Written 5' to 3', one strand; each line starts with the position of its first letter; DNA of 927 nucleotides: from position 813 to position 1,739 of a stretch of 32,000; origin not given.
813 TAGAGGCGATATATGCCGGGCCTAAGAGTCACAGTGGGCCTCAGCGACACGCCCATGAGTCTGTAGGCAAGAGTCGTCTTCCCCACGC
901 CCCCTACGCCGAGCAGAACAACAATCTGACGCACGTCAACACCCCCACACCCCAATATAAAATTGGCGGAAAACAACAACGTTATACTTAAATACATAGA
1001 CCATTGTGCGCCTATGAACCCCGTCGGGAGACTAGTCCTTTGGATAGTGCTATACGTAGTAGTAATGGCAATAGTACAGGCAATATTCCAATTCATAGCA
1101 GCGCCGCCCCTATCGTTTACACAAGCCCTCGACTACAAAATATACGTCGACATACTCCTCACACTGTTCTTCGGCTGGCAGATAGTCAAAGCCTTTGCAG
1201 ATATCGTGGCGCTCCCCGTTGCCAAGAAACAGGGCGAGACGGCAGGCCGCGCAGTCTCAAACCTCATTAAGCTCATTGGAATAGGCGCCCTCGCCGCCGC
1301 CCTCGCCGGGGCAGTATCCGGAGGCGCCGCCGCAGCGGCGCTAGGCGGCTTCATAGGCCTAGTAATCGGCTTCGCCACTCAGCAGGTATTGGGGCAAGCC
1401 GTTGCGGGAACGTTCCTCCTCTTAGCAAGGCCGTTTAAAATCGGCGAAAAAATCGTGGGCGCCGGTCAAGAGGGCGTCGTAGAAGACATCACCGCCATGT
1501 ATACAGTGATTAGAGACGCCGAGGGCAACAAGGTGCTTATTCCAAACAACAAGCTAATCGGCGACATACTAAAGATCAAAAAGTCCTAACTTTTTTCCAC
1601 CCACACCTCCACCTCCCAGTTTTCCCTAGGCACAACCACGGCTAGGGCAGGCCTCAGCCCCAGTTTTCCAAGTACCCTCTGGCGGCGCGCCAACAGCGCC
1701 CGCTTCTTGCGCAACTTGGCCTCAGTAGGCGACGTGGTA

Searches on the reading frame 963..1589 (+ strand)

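Call 75: search_protein_families(library=pfam, proteins=[window:963-1589:+], max_evalue=0.001)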
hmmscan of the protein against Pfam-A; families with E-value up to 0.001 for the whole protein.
window:963-1589:+ (208 aa): 1 family
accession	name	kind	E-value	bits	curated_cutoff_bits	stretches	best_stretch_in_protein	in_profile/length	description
PF00924.24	MS_channel_2nd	-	2e-12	47.5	20.2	1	144-199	4-59/68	Mechanosensitive ion channel, beta-domain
